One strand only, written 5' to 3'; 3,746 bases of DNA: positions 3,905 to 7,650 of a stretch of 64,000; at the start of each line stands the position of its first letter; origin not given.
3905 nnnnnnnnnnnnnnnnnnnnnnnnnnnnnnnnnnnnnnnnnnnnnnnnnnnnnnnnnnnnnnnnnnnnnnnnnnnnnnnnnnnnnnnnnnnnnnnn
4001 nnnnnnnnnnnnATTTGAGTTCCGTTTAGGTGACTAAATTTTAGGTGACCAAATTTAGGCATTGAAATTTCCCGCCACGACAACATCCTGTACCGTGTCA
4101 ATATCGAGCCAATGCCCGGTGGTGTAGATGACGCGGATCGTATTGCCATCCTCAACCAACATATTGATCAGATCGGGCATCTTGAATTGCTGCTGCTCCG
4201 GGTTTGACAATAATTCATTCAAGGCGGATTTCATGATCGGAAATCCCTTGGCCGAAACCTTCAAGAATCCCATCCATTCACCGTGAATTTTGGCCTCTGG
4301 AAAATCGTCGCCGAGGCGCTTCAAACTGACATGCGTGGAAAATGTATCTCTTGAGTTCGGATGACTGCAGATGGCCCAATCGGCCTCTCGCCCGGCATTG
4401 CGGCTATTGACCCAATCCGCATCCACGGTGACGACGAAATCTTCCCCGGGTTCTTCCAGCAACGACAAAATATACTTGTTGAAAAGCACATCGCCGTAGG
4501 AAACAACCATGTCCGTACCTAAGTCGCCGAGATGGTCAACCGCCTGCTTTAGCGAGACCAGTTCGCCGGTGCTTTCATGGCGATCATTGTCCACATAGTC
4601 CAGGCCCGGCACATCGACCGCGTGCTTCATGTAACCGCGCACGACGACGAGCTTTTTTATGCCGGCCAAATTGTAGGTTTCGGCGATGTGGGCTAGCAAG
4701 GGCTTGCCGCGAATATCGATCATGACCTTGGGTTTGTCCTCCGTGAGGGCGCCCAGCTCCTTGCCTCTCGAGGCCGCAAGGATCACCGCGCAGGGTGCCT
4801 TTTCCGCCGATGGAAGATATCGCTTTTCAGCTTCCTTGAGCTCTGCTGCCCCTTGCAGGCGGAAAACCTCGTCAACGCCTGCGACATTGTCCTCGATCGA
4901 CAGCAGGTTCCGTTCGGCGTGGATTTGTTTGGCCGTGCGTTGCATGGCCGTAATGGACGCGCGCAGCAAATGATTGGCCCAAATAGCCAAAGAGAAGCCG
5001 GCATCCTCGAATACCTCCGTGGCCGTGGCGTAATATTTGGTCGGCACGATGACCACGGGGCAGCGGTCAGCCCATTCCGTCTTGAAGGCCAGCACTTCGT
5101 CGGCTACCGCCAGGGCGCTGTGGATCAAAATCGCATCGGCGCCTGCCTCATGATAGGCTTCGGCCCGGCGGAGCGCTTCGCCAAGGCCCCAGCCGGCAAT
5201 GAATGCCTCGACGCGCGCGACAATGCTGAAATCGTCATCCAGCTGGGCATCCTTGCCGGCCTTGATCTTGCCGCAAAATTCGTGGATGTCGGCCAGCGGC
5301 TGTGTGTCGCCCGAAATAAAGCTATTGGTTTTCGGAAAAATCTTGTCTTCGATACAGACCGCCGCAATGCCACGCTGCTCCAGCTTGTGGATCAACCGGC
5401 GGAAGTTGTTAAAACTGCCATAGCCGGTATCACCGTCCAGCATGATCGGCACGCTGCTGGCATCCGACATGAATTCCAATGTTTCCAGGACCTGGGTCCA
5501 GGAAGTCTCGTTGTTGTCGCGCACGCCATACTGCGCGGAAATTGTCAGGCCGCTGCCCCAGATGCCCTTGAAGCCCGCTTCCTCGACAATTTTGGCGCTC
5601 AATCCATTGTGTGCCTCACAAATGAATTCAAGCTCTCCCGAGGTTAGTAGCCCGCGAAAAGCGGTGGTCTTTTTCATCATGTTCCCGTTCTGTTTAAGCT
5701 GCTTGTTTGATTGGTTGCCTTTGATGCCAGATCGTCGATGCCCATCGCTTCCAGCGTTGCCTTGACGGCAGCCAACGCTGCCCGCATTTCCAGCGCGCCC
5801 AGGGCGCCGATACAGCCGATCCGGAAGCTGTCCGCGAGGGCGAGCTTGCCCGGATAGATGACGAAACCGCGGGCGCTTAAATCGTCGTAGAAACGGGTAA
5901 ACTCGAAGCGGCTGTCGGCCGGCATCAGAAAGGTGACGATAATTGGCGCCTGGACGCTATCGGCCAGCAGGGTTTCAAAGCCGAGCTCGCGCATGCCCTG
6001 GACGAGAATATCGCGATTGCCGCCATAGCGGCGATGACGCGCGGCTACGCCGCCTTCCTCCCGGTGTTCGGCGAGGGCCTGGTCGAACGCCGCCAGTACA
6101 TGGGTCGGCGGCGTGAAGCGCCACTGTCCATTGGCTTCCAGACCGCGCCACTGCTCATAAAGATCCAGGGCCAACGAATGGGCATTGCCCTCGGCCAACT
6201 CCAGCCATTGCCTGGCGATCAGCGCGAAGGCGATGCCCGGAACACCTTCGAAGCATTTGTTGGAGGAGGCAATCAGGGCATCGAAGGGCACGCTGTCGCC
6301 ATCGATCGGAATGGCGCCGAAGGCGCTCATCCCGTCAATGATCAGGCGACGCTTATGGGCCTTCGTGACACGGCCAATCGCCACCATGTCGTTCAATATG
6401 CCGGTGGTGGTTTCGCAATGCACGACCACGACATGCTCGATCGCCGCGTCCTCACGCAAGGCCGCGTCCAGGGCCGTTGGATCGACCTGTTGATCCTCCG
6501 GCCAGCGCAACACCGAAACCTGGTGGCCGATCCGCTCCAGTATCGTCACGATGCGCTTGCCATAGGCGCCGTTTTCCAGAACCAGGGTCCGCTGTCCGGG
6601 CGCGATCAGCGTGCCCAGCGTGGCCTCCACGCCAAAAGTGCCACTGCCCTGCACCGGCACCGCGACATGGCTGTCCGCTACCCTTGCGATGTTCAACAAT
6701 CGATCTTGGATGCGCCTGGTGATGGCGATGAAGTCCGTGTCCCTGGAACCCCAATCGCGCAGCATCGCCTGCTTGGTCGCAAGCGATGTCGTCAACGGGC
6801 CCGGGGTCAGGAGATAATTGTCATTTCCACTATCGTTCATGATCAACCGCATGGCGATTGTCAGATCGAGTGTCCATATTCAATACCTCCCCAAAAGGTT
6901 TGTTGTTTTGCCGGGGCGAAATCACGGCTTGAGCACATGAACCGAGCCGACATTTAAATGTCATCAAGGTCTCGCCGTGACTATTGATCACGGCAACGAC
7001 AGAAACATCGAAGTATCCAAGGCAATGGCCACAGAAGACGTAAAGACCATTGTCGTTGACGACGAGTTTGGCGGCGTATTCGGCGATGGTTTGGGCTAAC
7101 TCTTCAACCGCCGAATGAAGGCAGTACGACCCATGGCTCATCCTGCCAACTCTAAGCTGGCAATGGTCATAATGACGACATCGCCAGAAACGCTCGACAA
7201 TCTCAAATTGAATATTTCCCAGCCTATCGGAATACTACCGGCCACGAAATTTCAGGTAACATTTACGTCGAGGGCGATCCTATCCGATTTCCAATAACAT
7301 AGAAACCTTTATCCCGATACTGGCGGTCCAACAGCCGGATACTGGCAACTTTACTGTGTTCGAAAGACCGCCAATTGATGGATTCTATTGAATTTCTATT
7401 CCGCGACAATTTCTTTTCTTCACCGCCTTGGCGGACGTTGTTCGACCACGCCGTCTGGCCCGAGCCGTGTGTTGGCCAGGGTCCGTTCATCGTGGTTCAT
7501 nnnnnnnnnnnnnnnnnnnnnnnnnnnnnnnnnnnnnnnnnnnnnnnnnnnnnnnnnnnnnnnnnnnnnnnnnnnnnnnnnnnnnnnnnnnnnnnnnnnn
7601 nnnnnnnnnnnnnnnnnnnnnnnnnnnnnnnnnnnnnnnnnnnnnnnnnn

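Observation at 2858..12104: Candidate undescribed phosphonate-tailoring system: 2-AEP pathway + CMP activation + membrane LicD + sulfatase-like enzyme + prenyl synthase in one co-directional array next to tRNA-Leu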

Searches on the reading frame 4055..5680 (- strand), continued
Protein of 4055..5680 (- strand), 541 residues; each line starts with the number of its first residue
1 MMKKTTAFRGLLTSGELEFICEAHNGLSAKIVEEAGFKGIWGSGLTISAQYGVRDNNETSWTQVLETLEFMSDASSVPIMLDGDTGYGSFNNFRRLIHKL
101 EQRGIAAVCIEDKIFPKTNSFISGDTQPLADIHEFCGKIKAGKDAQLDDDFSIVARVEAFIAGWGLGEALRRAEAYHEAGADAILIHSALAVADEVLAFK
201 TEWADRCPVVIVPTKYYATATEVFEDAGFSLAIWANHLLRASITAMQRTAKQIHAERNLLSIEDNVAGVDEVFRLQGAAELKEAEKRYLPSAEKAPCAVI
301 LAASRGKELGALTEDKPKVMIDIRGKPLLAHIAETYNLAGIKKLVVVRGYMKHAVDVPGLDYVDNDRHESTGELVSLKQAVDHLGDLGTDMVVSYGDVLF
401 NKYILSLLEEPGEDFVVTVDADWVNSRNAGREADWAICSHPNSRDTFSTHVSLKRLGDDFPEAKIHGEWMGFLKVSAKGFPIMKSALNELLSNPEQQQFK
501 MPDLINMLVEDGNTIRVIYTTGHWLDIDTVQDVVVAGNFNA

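Call 93: find_encoding_contigs(protein=P0405, flank=10000, max_places=2)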
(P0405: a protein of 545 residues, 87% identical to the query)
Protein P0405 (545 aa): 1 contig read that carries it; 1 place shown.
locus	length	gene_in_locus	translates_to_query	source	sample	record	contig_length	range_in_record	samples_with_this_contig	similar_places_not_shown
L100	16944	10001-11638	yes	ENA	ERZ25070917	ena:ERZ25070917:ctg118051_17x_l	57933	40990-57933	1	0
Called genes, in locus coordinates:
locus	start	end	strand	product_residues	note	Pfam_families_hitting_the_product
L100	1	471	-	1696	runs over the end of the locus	PF08751:TrwC, PF01443:Viral_helicase1 (faint), PF13245:AAA_19, PF13604:AAA_30, PF22232:TraI_hel_assoc_N (faint)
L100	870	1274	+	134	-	PF00313:CSD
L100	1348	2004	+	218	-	PF21818:DUF6884 (faint)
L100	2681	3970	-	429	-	PF01663:Phosphodiest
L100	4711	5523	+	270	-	PF00483:NTP_transferase (weak), PF12804:NTP_transf_3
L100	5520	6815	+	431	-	PF04991:LicD (faint)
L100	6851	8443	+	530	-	PF00884:Sulfatase, PF01663:Phosphodiest (faint), PF16347:SGSH_C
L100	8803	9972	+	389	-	PF00266:Aminotran_5, PF00155:Aminotran_1_2 (faint)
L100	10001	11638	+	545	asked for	PF13714:PEP_mutase, PF00483:NTP_transferase (faint), PF12804:NTP_transf_3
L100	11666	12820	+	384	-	PF02776:TPP_enzyme_N (weak), PF02775:TPP_enzyme_C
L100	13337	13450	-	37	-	-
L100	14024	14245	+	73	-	-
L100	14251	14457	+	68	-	-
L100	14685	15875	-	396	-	PF13356:Arm-DNA-bind_3 (weak), PF22022:Phage_int_M, PF00589:Phage_integrase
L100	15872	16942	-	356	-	?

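Call 94: find_encoding_contigs(protein=P0393, flank=10000, max_places=2)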
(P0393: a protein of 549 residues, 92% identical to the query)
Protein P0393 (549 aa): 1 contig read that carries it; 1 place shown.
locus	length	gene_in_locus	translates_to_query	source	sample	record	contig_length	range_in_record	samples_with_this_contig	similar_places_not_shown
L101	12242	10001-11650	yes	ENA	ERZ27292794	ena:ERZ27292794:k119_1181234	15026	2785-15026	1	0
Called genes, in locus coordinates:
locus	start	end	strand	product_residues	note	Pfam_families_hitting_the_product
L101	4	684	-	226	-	PF16867:DMSP_lyase, PF12973:Cupin_7 (weak)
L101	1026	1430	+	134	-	PF00903:Glyoxalase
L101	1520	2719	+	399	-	PF05977:MFS_3, PF07690:MFS_1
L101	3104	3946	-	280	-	PF00296:Bac_luciferase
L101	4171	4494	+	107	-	-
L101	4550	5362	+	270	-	PF12804:NTP_transf_3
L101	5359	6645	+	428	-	PF04991:LicD (faint)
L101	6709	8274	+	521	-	PF00884:Sulfatase, PF01663:Phosphodiest (faint), PF16347:SGSH_C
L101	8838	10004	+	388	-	PF00266:Aminotran_5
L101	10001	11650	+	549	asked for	PF13714:PEP_mutase, PF00483:NTP_transferase (faint), PF12804:NTP_transf_3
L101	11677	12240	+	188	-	?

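Call 98: search_protein_families(library=pfam, proteins=[L097:2489-3067:-, L097:1124-2401:+, L097:13343-14515:+, L099:12804-14075:+, L100:2681-3970:-], max_evalue=0.001)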
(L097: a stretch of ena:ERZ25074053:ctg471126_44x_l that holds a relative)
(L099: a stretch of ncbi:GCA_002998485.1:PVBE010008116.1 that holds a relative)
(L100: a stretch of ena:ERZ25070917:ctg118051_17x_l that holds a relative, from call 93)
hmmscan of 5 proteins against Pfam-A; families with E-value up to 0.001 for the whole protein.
L097:2489-3067:- (192 aa): 0 families

L097:1124-2401:+ (425 aa): 2 families
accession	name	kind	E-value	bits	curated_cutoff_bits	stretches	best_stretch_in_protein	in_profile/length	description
PF00149.33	Metallophos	-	1.4e-13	52.1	21.5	1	200-367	2-190/191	Calcineurin-like phosphoesterase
PF12850.12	Metallophos_2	-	6.6e-05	23.4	27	1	201-366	3-117/154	Calcineurin-like phosphoesterase superfamily domain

L097:13343-14515:+ (390 aa): 2 families
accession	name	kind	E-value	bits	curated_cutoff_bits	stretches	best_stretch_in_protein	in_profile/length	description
PF01494.25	FAD_binding_3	-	5.5e-95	319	22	1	2-343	1-349/349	FAD binding domain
PF13450.12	NAD_binding_8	-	0.00056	20.6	21.9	0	7-36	1-30/68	NAD(P)-binding Rossmann-like domain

L099:12804-14075:+ (423 aa): 1 family
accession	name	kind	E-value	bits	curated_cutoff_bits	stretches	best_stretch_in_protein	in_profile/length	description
PF00202.27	Aminotran_3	-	3.8e-41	141.6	30.5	1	60-407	25-399/403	Aminotransferase class-III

L100:2681-3970:- (429 aa): 1 family
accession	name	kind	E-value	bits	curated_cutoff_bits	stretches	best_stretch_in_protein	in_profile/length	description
PF01663.27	Phosphodiest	-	1.6e-23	84.3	23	1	36-381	11-340/342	Type I phosphodiesterase / nucleotide pyrophosphatase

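Call 99: search_protein_families(library=ncbifam, proteins=[L099:12804-14075:+, L100:2681-3970:-, L097:1124-2401:+], max_evalue=1e-10)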
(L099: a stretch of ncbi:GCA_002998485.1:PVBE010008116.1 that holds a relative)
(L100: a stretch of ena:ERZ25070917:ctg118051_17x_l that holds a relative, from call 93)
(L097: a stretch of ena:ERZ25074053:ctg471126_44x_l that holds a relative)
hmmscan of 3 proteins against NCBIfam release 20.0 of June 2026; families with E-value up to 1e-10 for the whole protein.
L099:12804-14075:+ (423 aa): 63 families (the best 25 are shown)
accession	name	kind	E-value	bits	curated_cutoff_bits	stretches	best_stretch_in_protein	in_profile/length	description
TIGR00508.1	bioA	equivalog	4e-34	117.9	405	1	59-408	28-415/419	adenosylmethionine--8-amino-7-oxononanoate transaminase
NF005993.0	PRK08117.1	subfamily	3.6e-33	114.8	574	1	196-410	205-426/433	aspartate aminotransferase family protein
NF049976.1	AmadipTransam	equivalog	8.6e-31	107.3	650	1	192-409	184-410/416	2-aminoadipate transaminase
NF006733.0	PRK09264.1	subfamily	1.4e-30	106.2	438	1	57-409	34-412/425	diaminobutyrate--2-oxoglutarate transaminase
NF002325.0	PRK01278.1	subfamily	4.1e-30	104.7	372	1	60-409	29-384/395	acetylornithine transaminase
TIGR00707.1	argD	subfamily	1.2e-29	103.4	410.05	1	58-407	23-376/381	acetylornithine/succinylornithine family transaminase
NF002874.0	PRK03244.1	equivalog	1.4e-29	103.1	457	1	104-409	89-390/399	acetylornithine transaminase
NF004426.0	PRK05769.1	equivalog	1.4e-29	103.1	552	1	195-411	218-437/441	acetyl ornithine aminotransferase family protein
NF004624.0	PRK05964.1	equivalog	4.7e-28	97.9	494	1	53-407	37-418/427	adenosylmethionine--8-amino-7-oxononanoate transaminase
NF041821.1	daptide_amino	equivalog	2.2e-26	92.4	450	1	65-347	34-334/405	daptide-type RiPP biosynthesis aminotransferase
NF053554.1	prodigi_MAP_PigE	equivalog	2.5e-26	92.3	850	1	53-341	409-708/837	prodigiosin MAP biosynthesis aminotransferase PigE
TIGR01885.1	Orn_aminotrans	equivalog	5.2e-26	91.3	378.4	1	58-408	33-398/402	ornithine--oxo-acid transaminase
NF002797.0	PRK02936.1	equivalog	5.8e-26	91.1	496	1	57-409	24-375/385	acetylornithine transaminase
NF008570.0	PRK11522.1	equivalog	4.5e-25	88.2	612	1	56-408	81-451/464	putrescine aminotransferase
TIGR00700.1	GABAtrnsam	equivalog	5.8e-25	87.7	506.65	1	192-411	191-418/420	4-aminobutyrate--2-oxoglutarate transaminase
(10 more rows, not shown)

L100:2681-3970:- (429 aa): 1 family
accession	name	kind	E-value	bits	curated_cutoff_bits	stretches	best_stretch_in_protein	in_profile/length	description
TIGR02335.1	hydr_PhnA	equivalog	3.2e-154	513.9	407.55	1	6-416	1-406/408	phosphonoacetate hydrolase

L097:1124-2401:+ (425 aa): 2 families
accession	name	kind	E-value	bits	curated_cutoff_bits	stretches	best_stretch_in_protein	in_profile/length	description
NF033458.1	lipid_A_LpxG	equivalog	3.2e-29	102.3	350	2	174-273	20-120/321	UDP-2,3-diacylglucosamine diphosphatase LpxG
NF008460.0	PRK11340.1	equivalog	1.3e-22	80.6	188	1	184-421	45-270/271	phosphodiesterase YaeI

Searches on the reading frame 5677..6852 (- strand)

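Call 4: search_protein_families(library=pfam, proteins=[window:5677-6852:-])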
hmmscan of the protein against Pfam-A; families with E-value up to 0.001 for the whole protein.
window:5677-6852:- (391 aa): 2 families
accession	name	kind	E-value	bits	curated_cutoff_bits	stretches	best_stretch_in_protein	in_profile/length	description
PF00266.25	Aminotran_5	-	2.9e-14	53.3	21.5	1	41-307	41-313/371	Aminotransferase class-V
PF00155.27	Aminotran_1_2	-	3.6e-05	23.6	19.7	1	56-347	59-346/361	Aminotransferase class I and II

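Call 5: search_protein_families(library=ncbifam, proteins=[window:5677-6852:-])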
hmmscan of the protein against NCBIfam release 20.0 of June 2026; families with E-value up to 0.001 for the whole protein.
window:5677-6852:- (391 aa): 19 families
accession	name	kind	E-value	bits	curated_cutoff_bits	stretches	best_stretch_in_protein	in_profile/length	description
NF010006.0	PRK13479.1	equivalog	1.2e-153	511.7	296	1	10-373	4-367/369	2-aminoethylphosphonate--pyruvate transaminase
TIGR02326.1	transamin_PhnW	equivalog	3.2e-137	457.5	400.8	1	12-367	4-360/363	2-aminoethylphosphonate--pyruvate transaminase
TIGR03301.1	PhnW-AepZ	equivalog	1.1e-134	449.3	360.8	1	13-366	1-354/355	2-aminoethylphosphonate aminotransferase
NF046070.1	PyrdoxPyrvTramin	equivalog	1.6e-35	122.7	600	1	13-368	7-365/369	pyridoxamine--pyruvate transaminase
NF045640.1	AspGlyoxATaseBhcA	equivalog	5.3e-28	98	650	1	11-373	4-370/395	L-aspartate--glyoxylate aminotransferase BhcA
TIGR04343.1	egtE_PLP_lyase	equivalog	3.4e-10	39.3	400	1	69-269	78-270/370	ergothioneine biosynthesis PLP-dependent enzyme EgtE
TIGR02006.1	IscS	equivalog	3.2e-09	36.3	643.2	1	103-209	110-213/402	IscS subfamily cysteine desulfurase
NF010611.0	PRK14012.1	equivalog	6.6e-09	35.2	548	1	104-208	115-216/406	IscS subfamily cysteine desulfurase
TIGR01364.1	serC_1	equivalog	4.2e-08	32.4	443.6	1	36-285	38-274/358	phosphoserine transaminase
TIGR03402.1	FeS_nifS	equivalog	1.2e-07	30.9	530.75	1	101-207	102-205/379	cysteine desulfurase NifS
NF002806.0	PRK02948.1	subfamily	2.2e-07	30.2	304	1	101-207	104-207/381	IscS subfamily cysteine desulfurase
TIGR01977.1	am_tr_V_EF2568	hypoth_equivalog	5.8e-07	28.9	377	1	91-212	93-212/376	cysteine desulfurase family protein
NF003764.0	PRK05355.1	equivalog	4.8e-06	25.8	253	1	35-276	40-264/357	3-phosphoserine/phosphohydroxythreonine transaminase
TIGR03403.1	nifS_epsilon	equivalog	7.4e-06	25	587.7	1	102-218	107-219/382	NifS family cysteine desulfurase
TIGR03235.1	DNA_S_dndA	equivalog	1.9e-05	24.1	480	1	103-214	106-214/353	cysteine desulfurase DndA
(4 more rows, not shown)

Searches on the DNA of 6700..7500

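Call 71: search_rna_families(source=window, start=6700, end=7500, threshold=evalue, max_evalue=1)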
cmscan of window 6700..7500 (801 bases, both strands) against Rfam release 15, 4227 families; matches with E-value up to 1: 0.
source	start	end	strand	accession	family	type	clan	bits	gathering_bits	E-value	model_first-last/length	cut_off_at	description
